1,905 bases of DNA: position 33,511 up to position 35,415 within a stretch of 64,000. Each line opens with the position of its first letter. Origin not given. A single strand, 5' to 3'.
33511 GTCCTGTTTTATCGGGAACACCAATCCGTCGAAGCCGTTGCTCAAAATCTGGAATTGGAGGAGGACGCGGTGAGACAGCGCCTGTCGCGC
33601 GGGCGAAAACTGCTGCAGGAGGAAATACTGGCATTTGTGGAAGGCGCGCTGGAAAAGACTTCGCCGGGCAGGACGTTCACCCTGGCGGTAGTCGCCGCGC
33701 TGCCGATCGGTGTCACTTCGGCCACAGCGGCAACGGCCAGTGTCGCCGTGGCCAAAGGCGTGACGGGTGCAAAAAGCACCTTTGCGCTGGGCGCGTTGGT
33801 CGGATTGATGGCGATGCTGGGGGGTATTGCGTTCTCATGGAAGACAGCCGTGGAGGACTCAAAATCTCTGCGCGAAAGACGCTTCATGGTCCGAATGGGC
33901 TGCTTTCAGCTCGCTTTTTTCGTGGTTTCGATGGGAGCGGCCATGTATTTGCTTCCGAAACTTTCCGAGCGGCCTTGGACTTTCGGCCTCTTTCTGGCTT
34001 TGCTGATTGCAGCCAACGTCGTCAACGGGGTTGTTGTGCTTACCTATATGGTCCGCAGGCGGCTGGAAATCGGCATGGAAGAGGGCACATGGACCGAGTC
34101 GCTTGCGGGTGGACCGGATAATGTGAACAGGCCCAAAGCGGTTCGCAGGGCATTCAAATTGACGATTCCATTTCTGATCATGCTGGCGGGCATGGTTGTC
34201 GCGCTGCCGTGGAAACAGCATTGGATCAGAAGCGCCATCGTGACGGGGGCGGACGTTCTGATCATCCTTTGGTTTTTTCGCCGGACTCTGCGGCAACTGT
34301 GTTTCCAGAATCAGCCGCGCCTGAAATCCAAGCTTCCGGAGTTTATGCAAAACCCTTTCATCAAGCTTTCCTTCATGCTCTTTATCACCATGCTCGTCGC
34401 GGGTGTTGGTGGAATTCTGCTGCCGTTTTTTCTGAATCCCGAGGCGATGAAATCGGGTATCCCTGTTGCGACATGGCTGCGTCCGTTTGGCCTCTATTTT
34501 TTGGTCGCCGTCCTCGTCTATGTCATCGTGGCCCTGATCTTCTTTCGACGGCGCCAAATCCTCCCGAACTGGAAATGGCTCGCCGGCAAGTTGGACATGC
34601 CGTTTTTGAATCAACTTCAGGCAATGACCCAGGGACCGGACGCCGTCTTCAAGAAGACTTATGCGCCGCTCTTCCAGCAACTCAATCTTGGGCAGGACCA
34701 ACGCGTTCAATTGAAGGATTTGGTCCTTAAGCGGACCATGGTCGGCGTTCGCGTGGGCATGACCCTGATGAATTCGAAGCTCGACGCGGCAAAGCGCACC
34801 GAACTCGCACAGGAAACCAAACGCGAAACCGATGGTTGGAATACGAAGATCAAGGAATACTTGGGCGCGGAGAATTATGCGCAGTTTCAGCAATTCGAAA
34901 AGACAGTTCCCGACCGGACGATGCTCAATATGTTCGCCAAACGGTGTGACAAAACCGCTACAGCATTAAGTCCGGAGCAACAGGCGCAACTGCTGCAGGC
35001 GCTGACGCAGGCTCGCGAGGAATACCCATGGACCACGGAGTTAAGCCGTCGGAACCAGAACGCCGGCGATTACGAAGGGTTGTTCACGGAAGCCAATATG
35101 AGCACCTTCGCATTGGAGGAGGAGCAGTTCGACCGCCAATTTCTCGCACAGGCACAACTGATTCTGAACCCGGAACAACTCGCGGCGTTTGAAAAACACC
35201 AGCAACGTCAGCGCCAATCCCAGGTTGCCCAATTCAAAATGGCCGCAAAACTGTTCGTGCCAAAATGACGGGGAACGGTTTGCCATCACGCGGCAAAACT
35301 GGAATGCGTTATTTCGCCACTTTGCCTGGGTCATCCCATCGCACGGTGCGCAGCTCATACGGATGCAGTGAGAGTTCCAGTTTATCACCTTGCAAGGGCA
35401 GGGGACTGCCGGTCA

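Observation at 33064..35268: One-polypeptide ECF sigma factor, 7-TM membrane domain and periplasmic LTXXQ (CpxP/Spy-like) domain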

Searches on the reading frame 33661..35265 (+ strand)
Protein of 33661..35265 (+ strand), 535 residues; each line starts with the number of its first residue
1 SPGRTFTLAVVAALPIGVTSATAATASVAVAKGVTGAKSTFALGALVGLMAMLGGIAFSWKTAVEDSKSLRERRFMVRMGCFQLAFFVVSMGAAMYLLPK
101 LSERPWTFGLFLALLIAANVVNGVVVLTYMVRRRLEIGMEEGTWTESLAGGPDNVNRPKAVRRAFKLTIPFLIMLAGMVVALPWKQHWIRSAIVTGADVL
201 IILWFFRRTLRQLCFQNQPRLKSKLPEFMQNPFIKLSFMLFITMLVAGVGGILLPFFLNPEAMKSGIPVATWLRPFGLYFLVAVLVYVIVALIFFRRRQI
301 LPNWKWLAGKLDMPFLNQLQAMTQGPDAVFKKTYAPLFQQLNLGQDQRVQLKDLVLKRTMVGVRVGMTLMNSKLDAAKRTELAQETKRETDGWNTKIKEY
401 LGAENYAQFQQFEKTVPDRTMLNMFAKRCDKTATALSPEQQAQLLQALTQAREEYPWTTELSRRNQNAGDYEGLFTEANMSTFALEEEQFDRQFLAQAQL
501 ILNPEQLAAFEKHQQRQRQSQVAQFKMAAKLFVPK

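Call 7: find_homologous_proteins(query=window:33661-35265:+, max_evalue=0.001)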
Query window:33661-35265:+ (535 aa): 58 proteins with E <= 0.001 among 8000 candidates.
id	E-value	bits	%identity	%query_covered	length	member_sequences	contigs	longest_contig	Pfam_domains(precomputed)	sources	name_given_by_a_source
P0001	0.0e+0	1183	100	100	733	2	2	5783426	PF04542.21,PF08281.19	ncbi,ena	-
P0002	1.0e-246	838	85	82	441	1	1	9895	-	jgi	jgi:hypothetical protein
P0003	2.2e-240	817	69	100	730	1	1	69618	PF04542.21,PF08281.19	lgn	-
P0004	1.2e-209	715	63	99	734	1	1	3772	PF04542.21,PF08281.19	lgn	-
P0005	3.7e-194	664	59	100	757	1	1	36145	PF04542.21,PF08281.19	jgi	jgi:RNA polymerase sigma factor (sigma-70 family)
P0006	6.6e-186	637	56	99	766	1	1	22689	PF04542.21,PF08281.19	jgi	jgi:RNA polymerase sigma factor (sigma-70 family)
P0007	2.4e-183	629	56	99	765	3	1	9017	PF04542.21,PF08281.19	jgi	-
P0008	4.9e-177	608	55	100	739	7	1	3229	PF04542.21,PF08281.19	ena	-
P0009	1.4e-171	590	53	99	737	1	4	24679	PF04542.21,PF08281.19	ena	-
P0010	2.8e-158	546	51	100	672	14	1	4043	PF04542.21,PF08281.19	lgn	-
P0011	3.5e-153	529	51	100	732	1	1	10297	PF04545.23,PF04542.21,PF08281.19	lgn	-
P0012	2.3e-146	507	48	100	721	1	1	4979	PF04542.21,PF08281.19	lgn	-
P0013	2.4e-146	507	46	100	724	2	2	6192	PF04542.21,PF08281.19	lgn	-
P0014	2.5e-145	503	48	100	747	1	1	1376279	PF04542.21,PF08281.19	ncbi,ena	-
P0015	1.1e-143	498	49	99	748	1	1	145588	PF04545.23,PF04542.21,PF08281.19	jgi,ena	-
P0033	4.8e-115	403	42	100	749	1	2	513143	PF04542.21,PF08281.19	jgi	jgi:RNA polymerase sigma factor (sigma-70 family)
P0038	3.1e-98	348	39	100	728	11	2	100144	PF04545.23,PF04542.21,PF08281.19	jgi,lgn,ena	jgi:RNA polymerase sigma factor (sigma-70 family)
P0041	2.0e-18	85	36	35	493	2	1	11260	PF04542.21,PF08281.19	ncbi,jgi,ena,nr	ncbi:MAG TPA: RNA polymerase sigma factor [Candidatus Acidoferrum sp.]|jgi:RNA polymerase sigma fact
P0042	5.3e-18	83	31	56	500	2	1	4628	PF04542.21,PF08281.19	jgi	jgi:RNA polymerase sigma factor (sigma-70 family)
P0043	6.2e-16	76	30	56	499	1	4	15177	PF04542.21,PF08281.19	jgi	-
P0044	4.9e-10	57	35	27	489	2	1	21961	PF04545.23,PF04542.21,PF08281.19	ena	-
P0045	5.1e-10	57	36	26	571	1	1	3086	PF04542.21,PF08281.19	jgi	-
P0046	4.9e-9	54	35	27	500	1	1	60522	PF04545.23,PF04542.21,PF08281.19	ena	-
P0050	8.1e-7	46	41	15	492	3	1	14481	PF04545.23,PF04542.21,PF08281.19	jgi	jgi:RNA polymerase sigma factor (sigma-70 family)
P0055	5.6e-6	44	31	29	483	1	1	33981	PF04545.23,PF04542.21,PF08281.19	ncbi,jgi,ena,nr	ncbi:MAG: sigma-70 family RNA polymerase sigma factor [Phycisphaerae bacterium]|nr:sigma-70 family R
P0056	2.8e-5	41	32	23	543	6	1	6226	PF04542.21,PF08281.19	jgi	-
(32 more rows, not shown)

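Call 19: find_encoding_contigs(protein=P0001, flank=8000, max_places=3)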
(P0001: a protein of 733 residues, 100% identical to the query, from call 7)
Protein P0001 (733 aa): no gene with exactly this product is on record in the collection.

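Call 20: find_encoding_contigs(protein=P0014, flank=8000, max_places=2)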
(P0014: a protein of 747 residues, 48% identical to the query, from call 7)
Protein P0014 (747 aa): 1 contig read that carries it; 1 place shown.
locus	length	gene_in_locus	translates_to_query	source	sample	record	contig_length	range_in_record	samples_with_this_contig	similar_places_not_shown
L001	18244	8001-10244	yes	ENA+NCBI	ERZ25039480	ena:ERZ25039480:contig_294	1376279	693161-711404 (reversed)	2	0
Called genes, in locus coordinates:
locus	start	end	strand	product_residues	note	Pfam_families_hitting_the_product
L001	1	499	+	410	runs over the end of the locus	PF00890:FAD_binding_2 (weak), PF01266:DAO (faint), PF03486:HI0933_like, PF07992:Pyr_redox_2 (faint), PF22780:HI0933_like_1st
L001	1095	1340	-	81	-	-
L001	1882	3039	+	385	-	-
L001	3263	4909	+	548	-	PF02878:PGM_PMM_I, PF02879:PGM_PMM_II, PF02880:PGM_PMM_III, PF00408:PGM_PMM_IV (weak)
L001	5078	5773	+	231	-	PF01182:Glucosamine_iso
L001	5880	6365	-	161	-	-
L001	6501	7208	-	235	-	PF14366:DUF4410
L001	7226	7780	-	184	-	PF13590:DUF4136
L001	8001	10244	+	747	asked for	PF04542:Sigma70_r2, PF08281:Sigma70_r4_2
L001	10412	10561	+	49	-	-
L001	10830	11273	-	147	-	PF04343:DUF488, PF22751:DUF488-N3a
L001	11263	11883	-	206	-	PF04343:DUF488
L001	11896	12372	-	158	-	PF09588:YqaJ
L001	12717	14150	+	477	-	PF25390:WD40_RLD, PF00415:RCC1, PF13540:RCC1_2, PF00415:RCC1, PF25390:WD40_RLD, PF00415:RCC1, PF13540:RCC1_2, PF00415:RCC1, +3 more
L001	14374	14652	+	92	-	-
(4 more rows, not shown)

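Call 21: find_encoding_contigs(protein=P0003, flank=7000, max_places=2)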
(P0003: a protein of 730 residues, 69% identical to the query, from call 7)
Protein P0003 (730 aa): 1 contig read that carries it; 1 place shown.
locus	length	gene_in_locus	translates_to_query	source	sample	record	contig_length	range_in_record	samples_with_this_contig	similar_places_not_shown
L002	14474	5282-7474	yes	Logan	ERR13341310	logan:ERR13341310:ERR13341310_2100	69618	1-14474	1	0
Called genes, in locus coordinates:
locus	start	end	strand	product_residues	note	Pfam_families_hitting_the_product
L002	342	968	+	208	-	-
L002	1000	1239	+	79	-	-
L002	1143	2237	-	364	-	PF05222:AlaDh_PNT_N, PF01262:AlaDh_PNT_C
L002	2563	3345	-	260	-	PF00142:Fer4_NifH, PF01656:CbiA, PF02374:ArsA_ATPase (weak), PF06564:CBP_BcsQ, PF09140:MipZ (weak), PF10609:ParA, PF13614:AAA_31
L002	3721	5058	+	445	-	PF02812:ELFV_dehydrog_N, PF00208:ELFV_dehydrog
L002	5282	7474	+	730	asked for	PF04542:Sigma70_r2, PF08281:Sigma70_r4_2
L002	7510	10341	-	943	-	-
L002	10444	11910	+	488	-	PF22148:Fervidolysin_NPro-like, PF00082:Peptidase_S8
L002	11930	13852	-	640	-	PF00989:PAS, PF08448:PAS_4, PF08447:PAS_3, PF00512:HisKA, PF02518:HATPase_c, PF00072:Response_reg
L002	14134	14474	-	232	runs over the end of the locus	PF01863:YgjP-like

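Call 22: find_encoding_contigs(protein=P0033, flank=7000, max_places=2)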
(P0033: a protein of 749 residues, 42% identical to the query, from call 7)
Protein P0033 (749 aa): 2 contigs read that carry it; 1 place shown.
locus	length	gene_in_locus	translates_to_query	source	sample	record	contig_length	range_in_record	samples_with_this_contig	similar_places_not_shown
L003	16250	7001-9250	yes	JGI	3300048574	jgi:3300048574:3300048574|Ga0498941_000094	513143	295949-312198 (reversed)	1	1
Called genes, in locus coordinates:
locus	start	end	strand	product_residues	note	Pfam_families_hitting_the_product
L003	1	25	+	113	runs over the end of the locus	-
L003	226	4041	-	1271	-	PF00069:Pkinase, PF03109:ABC1 (faint), PF07714:PK_Tyr_Ser-Thr, PF14531:Kinase-like (weak), PF09586:YfhO (weak)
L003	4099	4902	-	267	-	-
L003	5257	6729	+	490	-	PF02449:Glyco_hydro_42 (weak), PF16116:DUF4832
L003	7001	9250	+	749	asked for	PF04542:Sigma70_r2, PF08281:Sigma70_r4_2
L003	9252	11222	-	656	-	PF00920:ILVD_EDD_N, PF24877:ILV_EDD_C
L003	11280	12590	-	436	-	PF07690:MFS_1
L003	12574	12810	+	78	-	-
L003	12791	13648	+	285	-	PF01557:FAA_hydrolase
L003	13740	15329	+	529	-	PF00171:Aldedh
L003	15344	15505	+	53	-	-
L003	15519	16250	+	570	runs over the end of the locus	PF03235:GmrSD_N, PF07510:GmrSD_C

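Call 23: find_encoding_contigs(protein=P0038, flank=7000, max_places=2)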
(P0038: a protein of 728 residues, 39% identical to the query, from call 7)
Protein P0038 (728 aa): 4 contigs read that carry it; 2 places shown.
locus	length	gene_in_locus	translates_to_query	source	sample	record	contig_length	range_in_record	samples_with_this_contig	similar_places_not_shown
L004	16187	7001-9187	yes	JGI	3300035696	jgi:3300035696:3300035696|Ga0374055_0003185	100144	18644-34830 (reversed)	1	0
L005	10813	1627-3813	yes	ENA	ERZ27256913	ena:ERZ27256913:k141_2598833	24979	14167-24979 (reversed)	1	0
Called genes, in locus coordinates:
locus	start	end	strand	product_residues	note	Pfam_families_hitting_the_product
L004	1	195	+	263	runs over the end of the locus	-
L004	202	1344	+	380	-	-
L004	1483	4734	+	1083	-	PF00775:Dioxygenase_C (faint), PF02369:Big_1 (faint), PF07210:DUF1416 (faint), PF10670:DUF4198 (faint), PF15976:CooC_C (faint), PF01060:TTR-52 (faint), PF13620:CarboxypepD_reg (weak), PF13620:CarboxypepD_reg, +10 more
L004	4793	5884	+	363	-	PF04055:Radical_SAM, PF19288:CofH_C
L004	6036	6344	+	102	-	PF05973:Gp49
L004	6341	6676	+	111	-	PF13744:HTH_37, PF12844:HTH_19, PF13560:HTH_31, PF01381:HTH_3, PF13443:HTH_26 (weak)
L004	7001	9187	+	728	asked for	PF04542:Sigma70_r2, PF04545:Sigma70_r4 (weak), PF08281:Sigma70_r4_2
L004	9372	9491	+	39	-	-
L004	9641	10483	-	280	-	PF05430:Methyltransf_30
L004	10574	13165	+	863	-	PF23914:TPR_CcmH_CycH (faint), PF07719:TPR_2 (faint), PF13424:TPR_12 (faint), PF13428:TPR_14 (weak), PF13431:TPR_17 (faint), PF13414:TPR_11, PF13432:TPR_16 (weak), PF14559:TPR_19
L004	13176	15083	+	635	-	PF01435:Peptidase_M48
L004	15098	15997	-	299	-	-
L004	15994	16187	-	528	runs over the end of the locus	PF04542:Sigma70_r2, PF04545:Sigma70_r4, PF08281:Sigma70_r4_2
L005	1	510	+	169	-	?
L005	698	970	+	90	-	PF05973:Gp49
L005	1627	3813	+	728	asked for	PF04542:Sigma70_r2, PF04545:Sigma70_r4 (weak), PF08281:Sigma70_r4_2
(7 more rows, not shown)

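Call 32: list_cluster_members(proteins=[P0001, P0014, P0042, P0041])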
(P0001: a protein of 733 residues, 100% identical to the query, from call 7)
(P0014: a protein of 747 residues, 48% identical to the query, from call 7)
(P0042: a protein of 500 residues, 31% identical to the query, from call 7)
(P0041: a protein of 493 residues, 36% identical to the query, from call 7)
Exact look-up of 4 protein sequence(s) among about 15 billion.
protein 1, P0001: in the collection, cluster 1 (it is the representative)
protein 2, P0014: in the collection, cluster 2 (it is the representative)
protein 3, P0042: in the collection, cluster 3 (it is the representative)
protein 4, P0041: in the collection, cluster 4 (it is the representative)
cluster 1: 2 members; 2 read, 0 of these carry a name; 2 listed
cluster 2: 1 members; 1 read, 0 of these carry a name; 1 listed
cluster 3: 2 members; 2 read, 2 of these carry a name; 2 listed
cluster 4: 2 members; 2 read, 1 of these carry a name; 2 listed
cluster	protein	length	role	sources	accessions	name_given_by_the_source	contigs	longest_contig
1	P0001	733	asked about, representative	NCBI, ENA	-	-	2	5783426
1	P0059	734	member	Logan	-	-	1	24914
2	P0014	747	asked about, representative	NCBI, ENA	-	-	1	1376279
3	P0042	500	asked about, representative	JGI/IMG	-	RNA polymerase sigma factor (sigma-70 family)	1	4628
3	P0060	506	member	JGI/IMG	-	RNA polymerase sigma factor (sigma-70 family)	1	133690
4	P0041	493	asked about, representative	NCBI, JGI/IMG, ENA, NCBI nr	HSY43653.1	MAG TPA: RNA polymerase sigma factor [Candidatus Acidoferrum sp.] | RNA polymerase sigma factor (sigma-70 family) | RNA polymerase sigma factor [Candidatus Acidoferrum sp.]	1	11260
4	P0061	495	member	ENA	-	-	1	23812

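Call 68: search_protein_families(library=pfam, proteins=[P0045, P0056, P0041, P0044, P0055, P0046, P0050], max_evalue=1)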
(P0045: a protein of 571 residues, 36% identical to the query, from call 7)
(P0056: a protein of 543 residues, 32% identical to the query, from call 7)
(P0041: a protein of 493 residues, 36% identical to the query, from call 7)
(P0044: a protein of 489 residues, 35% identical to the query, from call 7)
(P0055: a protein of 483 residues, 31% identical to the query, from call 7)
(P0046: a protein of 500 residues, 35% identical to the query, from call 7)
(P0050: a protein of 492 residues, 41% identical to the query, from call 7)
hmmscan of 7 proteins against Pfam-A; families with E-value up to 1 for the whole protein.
P0045 (571 aa): 6 families
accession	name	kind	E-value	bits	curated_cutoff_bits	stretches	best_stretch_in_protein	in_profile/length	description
PF04542.20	Sigma70_r2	-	4.3e-16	58.9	24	1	32-99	1-70/71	Sigma-70 region 2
PF08281.18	Sigma70_r4_2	-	7.4e-11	42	25.7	1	133-184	3-54/54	Sigma-70, region 4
PF04545.22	Sigma70_r4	-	4.9e-05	23.2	24.1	1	138-185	2-49/50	Sigma-70, region 4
PF13542.12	HTH_Tnp_ISL3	-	0.062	13.2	27.4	1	156-179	27-49/51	Helix-turn-helix domain of transposase family ISL3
PF13556.12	HTH_30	-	0.068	13.4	27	1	149-185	5-41/59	PucR C-terminal helix-turn-helix domain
PF13384.12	HTH_23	-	0.069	13.4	24.6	1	149-179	10-40/50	Homeodomain-like domain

P0056 (543 aa): 6 families
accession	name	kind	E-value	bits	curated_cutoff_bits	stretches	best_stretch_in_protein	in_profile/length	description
PF04542.20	Sigma70_r2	-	7.6e-16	58.1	24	1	33-99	2-70/71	Sigma-70 region 2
PF08281.18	Sigma70_r4_2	-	1.7e-09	37.6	25.7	1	133-184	3-54/54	Sigma-70, region 4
PF04545.22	Sigma70_r4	-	0.0051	16.7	24.1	1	137-184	1-48/50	Sigma-70, region 4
PF12645.13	HTH_16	-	0.0095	16.5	22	1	17-45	3-31/65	Helix-turn-helix domain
PF13556.12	HTH_30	-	0.013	15.7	27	1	152-187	8-43/59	PucR C-terminal helix-turn-helix domain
PF14126.11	DUF4293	-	0.8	10.4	27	0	278-331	53-106/153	Domain of unknown function (DUF4293)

P0041 (493 aa): 9 families
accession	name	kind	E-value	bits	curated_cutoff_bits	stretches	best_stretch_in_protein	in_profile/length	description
PF04542.20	Sigma70_r2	-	8.8e-17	61.1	24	1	33-99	2-70/71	Sigma-70 region 2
PF08281.18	Sigma70_r4_2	-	2.2e-09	37.3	25.7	1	133-184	3-54/54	Sigma-70, region 4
PF04545.22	Sigma70_r4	-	0.0016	18.3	24.1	1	138-183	2-47/50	Sigma-70, region 4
PF19762.4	DUF6249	-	0.0089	16.4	33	1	325-405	15-89/104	Domain of unknown function (DUF6249)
PF12645.13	HTH_16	-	0.039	14.5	22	1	16-45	2-31/65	Helix-turn-helix domain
PF13063.11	DUF3925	-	0.12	13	25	1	274-298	36-60/65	Protein of unknown function (DUF3925)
PF22029.2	PhyR_sigma2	-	0.15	12.6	27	1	47-82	15-50/55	Sigma2 domain of PhyR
PF13556.12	HTH_30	-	0.15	12.3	27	1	149-188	5-44/59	PucR C-terminal helix-turn-helix domain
PF09878.14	DUF2105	-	0.16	12.1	32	1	236-323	111-191/200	Predicted membrane protein (DUF2105)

P0044 (489 aa): 10 families
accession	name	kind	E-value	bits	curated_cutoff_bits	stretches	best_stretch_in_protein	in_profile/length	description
PF04542.20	Sigma70_r2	-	2.6e-14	53.2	24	1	28-94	2-70/71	Sigma-70 region 2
PF08281.18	Sigma70_r4_2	-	7.2e-13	48.4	25.7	1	128-179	3-54/54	Sigma-70, region 4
PF04545.22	Sigma70_r4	-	1.1e-05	25.2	24.1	1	132-180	1-49/50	Sigma-70, region 4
PF13556.12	HTH_30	-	0.0034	17.6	27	1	144-183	5-44/59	PucR C-terminal helix-turn-helix domain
PF00126.33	HTH_1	-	0.0097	16.3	26.6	1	150-195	12-57/60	Bacterial regulatory helix-turn-helix protein, lysR family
PF15943.11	YdaS_toxin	-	0.07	13.4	30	1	155-191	12-47/65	Bacterial toxin YdaS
PF04539.22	Sigma70_r3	-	0.15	12.6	25.3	1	153-181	22-50/78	Sigma-70 region 3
PF21741.2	DUF6867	-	0.16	12.9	27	0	277-312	62-97/106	Domain of unknown function (DUF6867)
PF13404.12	HTH_AsnC-type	-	0.16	12.3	27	1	153-174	19-40/42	AsnC-type helix-turn-helix domain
PF12645.13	HTH_16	-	0.24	12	22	1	11-40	2-31/65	Helix-turn-helix domain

P0055 (483 aa): 5 families
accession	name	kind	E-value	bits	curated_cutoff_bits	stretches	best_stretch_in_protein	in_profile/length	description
PF04542.20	Sigma70_r2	-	2.9e-14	53.1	24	1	25-91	1-69/71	Sigma-70 region 2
PF08281.18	Sigma70_r4_2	-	4.2e-09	36.4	25.7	1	127-177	4-54/54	Sigma-70, region 4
PF04545.22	Sigma70_r4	-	3.4e-07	30.1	24.1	1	130-178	1-49/50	Sigma-70, region 4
PF13556.12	HTH_30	-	0.047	13.9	27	1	145-181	8-44/59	PucR C-terminal helix-turn-helix domain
PF18024.7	HTH_50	-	0.19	11.9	27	1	139-172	13-46/50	Helix-turn-helix domain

P0046 (500 aa): 7 families
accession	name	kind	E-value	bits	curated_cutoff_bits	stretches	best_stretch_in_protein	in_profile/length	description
PF04542.20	Sigma70_r2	-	5.5e-15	55.4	24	1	36-102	1-69/71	Sigma-70 region 2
PF08281.18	Sigma70_r4_2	-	2e-10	40.6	25.7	1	137-186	3-52/54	Sigma-70, region 4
PF04545.22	Sigma70_r4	-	1.4e-05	24.9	24.1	1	141-189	1-49/50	Sigma-70, region 4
PF13556.12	HTH_30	-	0.012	15.8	27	1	153-192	5-44/59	PucR C-terminal helix-turn-helix domain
PF22980.2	Myb_DNA-bind_8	-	0.024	14.4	27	1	165-183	24-43/50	Myb-like DNA-binding domain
PF13384.12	HTH_23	-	0.07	13.4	24.6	1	153-183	10-40/50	Homeodomain-like domain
PF19845.4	DUF6320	-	0.37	11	29.9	1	376-451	22-98/186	Family of unknown function (DUF6320)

P0050 (492 aa): 8 families
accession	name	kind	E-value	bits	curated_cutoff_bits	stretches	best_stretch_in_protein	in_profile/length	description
PF04542.20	Sigma70_r2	-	1.1e-14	54.4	24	1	25-89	1-67/71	Sigma-70 region 2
PF08281.18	Sigma70_r4_2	-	3e-10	40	25.7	1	127-177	4-54/54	Sigma-70, region 4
PF04545.22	Sigma70_r4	-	2.9e-07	30.3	24.1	1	130-178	1-49/50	Sigma-70, region 4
PF20721.2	C19orf12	-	0.081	13.2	30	1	212-263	37-85/163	C19orf12-like protein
PF12553.13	DUF3742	-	0.089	13.3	27.2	1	264-334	28-96/120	Protein of unknown function (DUF3742)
PF14493.12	HTH_40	-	0.15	12.8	27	0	145-172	9-35/89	Helix-turn-helix domain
PF07638.17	Sigma70_ECF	-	0.21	11.9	21.1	1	50-180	52-182/185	ECF sigma factor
PF05439.17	JTB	-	0.5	10.9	22.1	1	298-332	68-102/110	Jumping translocation breakpoint protein (JTB)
